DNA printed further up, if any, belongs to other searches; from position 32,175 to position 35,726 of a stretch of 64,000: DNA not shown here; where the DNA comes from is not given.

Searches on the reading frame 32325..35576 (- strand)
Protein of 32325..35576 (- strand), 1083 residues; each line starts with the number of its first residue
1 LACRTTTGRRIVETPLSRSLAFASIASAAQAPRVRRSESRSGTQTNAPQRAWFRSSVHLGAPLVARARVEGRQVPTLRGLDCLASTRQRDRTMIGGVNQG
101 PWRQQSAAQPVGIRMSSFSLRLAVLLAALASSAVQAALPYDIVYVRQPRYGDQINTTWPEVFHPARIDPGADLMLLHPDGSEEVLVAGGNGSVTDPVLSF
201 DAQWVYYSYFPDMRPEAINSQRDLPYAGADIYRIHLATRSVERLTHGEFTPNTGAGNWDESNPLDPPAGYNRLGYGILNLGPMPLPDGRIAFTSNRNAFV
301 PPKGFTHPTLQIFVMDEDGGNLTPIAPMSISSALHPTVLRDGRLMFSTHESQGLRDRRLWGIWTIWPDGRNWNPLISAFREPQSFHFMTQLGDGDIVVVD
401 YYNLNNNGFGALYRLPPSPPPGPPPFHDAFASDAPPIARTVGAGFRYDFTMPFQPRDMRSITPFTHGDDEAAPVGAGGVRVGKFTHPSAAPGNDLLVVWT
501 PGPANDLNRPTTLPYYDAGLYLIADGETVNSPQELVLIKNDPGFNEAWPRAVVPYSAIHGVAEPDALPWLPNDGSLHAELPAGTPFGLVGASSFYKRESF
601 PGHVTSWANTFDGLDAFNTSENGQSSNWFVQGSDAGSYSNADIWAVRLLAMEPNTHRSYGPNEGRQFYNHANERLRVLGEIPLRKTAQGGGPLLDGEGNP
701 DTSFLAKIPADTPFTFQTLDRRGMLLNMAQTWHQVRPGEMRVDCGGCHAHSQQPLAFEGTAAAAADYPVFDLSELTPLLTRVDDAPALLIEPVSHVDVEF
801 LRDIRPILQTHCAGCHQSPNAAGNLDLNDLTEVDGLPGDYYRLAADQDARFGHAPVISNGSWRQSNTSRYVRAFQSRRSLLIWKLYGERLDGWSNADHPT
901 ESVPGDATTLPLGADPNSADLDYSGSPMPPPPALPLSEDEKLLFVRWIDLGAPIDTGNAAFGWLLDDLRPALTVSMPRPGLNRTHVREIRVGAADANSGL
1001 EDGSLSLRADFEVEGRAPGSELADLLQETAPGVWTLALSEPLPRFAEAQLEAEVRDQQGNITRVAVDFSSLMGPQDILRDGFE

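Call 69: search_protein_families(library=pfam, proteins=[window:32325-35576:-], max_evalue=0.0001)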
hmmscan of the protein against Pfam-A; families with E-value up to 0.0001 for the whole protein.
window:32325-35576:- (1083 aa): 1 family
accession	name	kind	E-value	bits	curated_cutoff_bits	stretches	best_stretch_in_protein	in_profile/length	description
PF18582.6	HZS_alpha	-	1.1e-11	45.5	26.6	1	700-748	50-97/98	Hydrazine synthase alpha subunit middle domain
